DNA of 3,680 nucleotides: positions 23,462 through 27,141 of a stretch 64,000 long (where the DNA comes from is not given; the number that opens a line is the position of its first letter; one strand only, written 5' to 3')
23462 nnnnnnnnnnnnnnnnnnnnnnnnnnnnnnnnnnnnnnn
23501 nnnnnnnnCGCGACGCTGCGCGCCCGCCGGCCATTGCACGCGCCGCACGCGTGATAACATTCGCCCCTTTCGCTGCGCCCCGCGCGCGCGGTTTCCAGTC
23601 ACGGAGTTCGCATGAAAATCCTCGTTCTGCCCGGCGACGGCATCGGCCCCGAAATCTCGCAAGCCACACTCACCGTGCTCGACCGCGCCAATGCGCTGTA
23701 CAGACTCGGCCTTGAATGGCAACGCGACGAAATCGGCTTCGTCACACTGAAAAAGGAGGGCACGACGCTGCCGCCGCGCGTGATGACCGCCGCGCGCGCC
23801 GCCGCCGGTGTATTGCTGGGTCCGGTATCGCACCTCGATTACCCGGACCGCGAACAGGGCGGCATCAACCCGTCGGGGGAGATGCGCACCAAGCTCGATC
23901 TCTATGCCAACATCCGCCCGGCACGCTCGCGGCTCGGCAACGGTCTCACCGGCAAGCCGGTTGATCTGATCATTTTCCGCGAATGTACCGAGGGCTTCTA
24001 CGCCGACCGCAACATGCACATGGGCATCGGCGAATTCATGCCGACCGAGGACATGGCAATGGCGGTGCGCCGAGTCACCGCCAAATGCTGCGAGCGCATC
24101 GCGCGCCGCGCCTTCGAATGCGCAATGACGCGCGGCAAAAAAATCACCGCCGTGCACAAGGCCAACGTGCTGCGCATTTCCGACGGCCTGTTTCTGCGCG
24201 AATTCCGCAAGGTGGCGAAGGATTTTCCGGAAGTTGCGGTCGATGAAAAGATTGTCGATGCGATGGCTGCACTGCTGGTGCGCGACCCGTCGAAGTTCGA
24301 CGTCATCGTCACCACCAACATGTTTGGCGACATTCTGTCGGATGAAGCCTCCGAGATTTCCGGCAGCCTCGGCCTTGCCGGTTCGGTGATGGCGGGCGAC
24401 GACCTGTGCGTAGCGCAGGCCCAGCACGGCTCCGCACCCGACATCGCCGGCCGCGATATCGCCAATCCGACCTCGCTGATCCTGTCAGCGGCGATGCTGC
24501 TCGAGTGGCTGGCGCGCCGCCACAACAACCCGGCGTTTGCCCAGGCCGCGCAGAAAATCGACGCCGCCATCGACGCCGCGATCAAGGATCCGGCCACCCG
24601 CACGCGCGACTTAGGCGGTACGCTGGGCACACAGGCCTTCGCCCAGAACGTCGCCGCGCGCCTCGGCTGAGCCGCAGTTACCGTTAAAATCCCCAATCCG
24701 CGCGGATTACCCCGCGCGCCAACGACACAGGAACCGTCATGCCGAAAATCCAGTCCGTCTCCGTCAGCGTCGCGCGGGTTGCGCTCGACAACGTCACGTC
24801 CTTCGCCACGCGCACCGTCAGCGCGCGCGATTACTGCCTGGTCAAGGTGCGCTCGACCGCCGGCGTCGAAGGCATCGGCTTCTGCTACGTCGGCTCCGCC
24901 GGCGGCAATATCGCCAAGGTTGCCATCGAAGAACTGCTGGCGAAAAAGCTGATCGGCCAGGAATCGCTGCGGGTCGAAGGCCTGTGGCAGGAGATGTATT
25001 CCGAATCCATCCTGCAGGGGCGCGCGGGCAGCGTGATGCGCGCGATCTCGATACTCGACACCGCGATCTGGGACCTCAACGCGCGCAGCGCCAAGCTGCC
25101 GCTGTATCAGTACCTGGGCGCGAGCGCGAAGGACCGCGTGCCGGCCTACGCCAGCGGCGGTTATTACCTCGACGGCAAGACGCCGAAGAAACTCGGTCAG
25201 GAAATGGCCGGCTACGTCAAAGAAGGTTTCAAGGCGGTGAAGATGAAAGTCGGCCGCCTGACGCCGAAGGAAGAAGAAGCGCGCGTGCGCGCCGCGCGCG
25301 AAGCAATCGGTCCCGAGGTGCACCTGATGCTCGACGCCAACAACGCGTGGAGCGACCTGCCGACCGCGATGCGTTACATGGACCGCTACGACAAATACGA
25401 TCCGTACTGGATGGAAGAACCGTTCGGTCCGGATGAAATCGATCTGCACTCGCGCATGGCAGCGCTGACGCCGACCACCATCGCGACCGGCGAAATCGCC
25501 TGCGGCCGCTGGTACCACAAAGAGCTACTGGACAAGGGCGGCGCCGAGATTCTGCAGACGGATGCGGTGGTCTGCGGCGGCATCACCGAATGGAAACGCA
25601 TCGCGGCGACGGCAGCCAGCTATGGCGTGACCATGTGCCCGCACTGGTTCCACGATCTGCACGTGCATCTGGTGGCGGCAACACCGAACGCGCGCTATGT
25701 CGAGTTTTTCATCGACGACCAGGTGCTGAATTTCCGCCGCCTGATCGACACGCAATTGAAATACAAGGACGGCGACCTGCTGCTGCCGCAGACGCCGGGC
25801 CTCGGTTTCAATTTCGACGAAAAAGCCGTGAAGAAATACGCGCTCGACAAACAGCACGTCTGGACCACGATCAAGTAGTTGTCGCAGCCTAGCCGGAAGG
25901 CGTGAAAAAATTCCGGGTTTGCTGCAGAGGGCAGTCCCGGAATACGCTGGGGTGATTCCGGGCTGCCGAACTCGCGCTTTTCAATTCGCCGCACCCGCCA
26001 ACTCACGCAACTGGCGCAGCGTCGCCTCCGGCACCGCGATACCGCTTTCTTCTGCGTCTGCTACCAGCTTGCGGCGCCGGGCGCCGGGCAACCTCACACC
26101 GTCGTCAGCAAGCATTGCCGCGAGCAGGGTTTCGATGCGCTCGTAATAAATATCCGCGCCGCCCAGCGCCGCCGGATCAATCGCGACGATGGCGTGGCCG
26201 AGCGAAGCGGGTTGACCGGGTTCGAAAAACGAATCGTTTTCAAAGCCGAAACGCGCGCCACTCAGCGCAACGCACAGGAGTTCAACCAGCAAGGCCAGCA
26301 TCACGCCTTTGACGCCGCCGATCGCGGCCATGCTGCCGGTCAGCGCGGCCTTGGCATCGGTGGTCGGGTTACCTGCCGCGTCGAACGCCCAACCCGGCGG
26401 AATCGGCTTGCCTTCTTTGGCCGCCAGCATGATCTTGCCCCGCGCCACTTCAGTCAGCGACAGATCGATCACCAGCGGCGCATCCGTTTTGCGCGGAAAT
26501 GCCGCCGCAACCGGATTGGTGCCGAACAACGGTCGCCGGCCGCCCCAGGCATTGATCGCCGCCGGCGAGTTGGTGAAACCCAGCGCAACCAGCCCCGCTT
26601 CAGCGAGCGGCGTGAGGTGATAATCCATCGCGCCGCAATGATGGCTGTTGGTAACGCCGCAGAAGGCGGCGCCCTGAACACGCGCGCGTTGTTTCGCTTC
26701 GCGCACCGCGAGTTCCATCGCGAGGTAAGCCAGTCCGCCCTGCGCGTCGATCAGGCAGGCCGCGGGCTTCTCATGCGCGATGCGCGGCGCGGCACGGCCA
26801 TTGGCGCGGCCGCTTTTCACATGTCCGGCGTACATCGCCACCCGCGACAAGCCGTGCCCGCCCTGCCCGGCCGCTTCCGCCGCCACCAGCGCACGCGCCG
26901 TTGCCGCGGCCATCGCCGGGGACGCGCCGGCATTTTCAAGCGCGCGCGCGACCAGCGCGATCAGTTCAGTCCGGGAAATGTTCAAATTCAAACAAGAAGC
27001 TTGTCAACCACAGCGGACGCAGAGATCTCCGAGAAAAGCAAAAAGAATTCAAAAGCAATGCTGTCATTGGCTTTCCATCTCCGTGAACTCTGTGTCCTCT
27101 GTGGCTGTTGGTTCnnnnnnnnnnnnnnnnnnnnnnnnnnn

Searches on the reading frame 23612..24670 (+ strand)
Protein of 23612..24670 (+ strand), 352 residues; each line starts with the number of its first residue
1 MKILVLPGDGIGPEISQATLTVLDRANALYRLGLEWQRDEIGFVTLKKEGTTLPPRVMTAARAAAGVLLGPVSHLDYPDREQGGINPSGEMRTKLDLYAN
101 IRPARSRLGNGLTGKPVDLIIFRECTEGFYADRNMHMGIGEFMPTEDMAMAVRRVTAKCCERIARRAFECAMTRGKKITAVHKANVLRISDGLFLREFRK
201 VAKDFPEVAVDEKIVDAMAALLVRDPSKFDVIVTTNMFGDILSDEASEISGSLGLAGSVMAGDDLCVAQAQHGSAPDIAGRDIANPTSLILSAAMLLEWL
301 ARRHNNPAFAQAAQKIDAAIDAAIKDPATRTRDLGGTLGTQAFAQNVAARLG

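Call 7: search_protein_families(library=ncbifam, proteins=[window:23612-24670:+], max_evalue=0.001)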
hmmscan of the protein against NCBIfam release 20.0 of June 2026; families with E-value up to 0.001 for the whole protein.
window:23612-24670:+ (352 aa): 18 families
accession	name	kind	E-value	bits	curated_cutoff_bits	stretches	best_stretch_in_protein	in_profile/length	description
NF040626.1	AksF2_Meth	equivalog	6.3e-86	288.7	540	1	2-350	3-329/333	homoisocitrate dehydrogenase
TIGR02088.1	LEU3_arch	subfamily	1.3e-85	287.5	409.8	1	3-347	1-323/324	isopropylmalate/isohomocitrate dehydrogenases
NF006529.0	PRK08997.1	equivalog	8.6e-81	271.5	510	1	2-351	5-335/335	isocitrate dehydrogenase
NF040619.1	AksF_Meth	equivalog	4.7e-76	256.1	500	1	1-346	2-342/343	homoisocitrate dehydrogenase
NF006673.0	PRK09222.1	equivalog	4.2e-74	250.2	509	1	2-352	6-342/482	NADP-dependent isocitrate dehydrogenase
TIGR00169.1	leuB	equivalog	1e-72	245.1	353.2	1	2-348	1-346/349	3-isopropylmalate dehydrogenase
NF002898.0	PRK03437.1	equivalog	1.2e-66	225.4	393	1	1-332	5-335/347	3-isopropylmalate dehydrogenase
TIGR00175.1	mito_nad_idh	equivalog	2.9e-66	223.9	432.4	1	3-351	6-334/334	isocitrate dehydrogenase (NAD(+))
TIGR02924.1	ICDH_alpha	equivalog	6.6e-62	210.1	561.35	1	2-352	2-338/473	isocitrate dehydrogenase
TIGR02089.1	TTC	equivalog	3.4e-55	187.4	470.4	1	2-350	5-351/352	tartrate dehydrogenase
NF006048.0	PRK08194.1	equivalog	6.1e-51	173.5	501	1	2-351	5-349/352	tartrate dehydrogenase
NF040855.1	iso_homocit_dh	equivalog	7.9e-50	170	680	1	2-302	3-280/345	isocitrate--homoisocitrate dehydrogenase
NF005036.0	PRK06451.1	equivalog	3e-36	125.1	484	1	3-343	26-395/412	NADP-dependent isocitrate dehydrogenase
TIGR00183.1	prok_nadp_idh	equivalog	3.3e-34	118.5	567.3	2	207-327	274-387/417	isocitrate dehydrogenase (NADP(+))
NF005425.0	PRK07006.1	equivalog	4e-30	104.9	490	2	203-326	270-386/416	NADP-dependent isocitrate dehydrogenase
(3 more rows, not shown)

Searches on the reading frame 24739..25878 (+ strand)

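Call 7: search_protein_families(library=ncbifam, proteins=[window:24739-25878:+], max_evalue=0.001)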
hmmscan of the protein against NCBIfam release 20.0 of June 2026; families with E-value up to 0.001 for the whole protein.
window:24739-25878:+ (379 aa): 18 families
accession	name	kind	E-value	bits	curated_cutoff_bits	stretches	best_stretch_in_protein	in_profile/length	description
NF047820.1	TalGalacDh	equivalog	3.7e-71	240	500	1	26-365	32-362/371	L-talarate/galactarate dehydratase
NF040866.1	AraD_Arch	equivalog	2e-60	204.8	650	1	35-368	37-370/372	arabinonate dehydratase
NF010624.0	PRK14017.1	equivalog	1.5e-52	179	311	1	19-376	3-368/382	galactonate dehydratase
NF040790.2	glucon_galact_dh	equivalog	4.5e-43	147.6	750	1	32-373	25-375/390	bifunctional D-gluconate/D-galactonate dehydratase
NF011654.0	PRK15072.1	subfamily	4e-42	144.5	430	2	26-172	11-151/404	D-galactonate dehydratase family protein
NF043051.1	ManoateDhtManD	equivalog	4e-41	141.2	550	2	26-172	11-151/403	D-mannonate dehydratase ManD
NF011968.0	PRK15440.1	equivalog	2.1e-38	132.3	393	1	34-326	61-343/395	L-rhamnonate dehydratase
TIGR02534.1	mucon_cyclo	subfamily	3.7e-31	108.5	334.95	1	5-368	2-366/368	muconate/chloromuconate family cycloisomerase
NF043002.1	HProlDhtase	equivalog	1.5e-19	70.1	500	1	27-358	28-353/366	cis-3-hydroxy-L-proline dehydratase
TIGR01928.1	menC_lowGC_arch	equivalog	2.3e-15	56.5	200.65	1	23-297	14-276/325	o-succinylbenzoate synthase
TIGR01927.1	menC_gam_Gplu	equivalog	3.7e-10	39.6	130.55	1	161-297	122-258/307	o-succinylbenzoate synthase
NF042940.1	racemase_DgcA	equivalog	1.7e-09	37.4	400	1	104-242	86-213/323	N-acetyl-D-Glu racemase DgcA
TIGR03247.1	glucar-dehydr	equivalog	3.7e-08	32.5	828.7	1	157-366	190-404/441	glucarate dehydratase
NF011708.0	PRK15129.1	equivalog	2.5e-07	30.1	343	1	102-346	87-318/321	L-Ala-D/L-Glu epimerase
NF002739.0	PRK02714.1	equivalog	4.6e-06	26.3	259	1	154-282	124-254/320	o-succinylbenzoate synthase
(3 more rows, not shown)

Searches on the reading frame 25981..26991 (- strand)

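Call 3: search_protein_families(library=pfam, proteins=[window:25981-26991:-], max_evalue=0.01)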
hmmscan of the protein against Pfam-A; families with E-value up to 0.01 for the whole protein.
window:25981-26991:- (336 aa): 1 family
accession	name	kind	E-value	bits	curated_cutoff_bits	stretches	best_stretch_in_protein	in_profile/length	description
PF02615.19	Ldh_2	-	2.9e-96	322.9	38.8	1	5-328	1-332/333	Malate/L-lactate dehydrogenase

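Call 76: search_protein_families(library=ncbifam, proteins=[window:25981-26991:-], max_evalue=0.00001)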
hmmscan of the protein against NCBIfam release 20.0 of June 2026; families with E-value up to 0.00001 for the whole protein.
window:25981-26991:- (336 aa): 5 families
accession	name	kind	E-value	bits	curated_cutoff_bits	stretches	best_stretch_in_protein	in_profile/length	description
NF040650.1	sulfolac_dhydr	equivalog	6.1e-54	183.5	500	1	5-333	3-331/339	L-sulfolactate dehydrogenase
NF011599.0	PRK15025.1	equivalog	3.6e-47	161.2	356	1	4-323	2-326/349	ureidoglycolate dehydrogenase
NF007504.0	PRK10098.1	equivalog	4e-46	157.4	336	1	4-332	6-341/360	malate/lactate/ureidoglycolate dehydrogenase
TIGR03175.1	AllD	equivalog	9.7e-45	153.2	496.2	1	4-319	2-322/349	ureidoglycolate dehydrogenase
NF009750.0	PRK13260.1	equivalog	4.2e-26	91.9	316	1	5-330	3-331/332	3-dehydro-L-gulonate 2-dehydrogenase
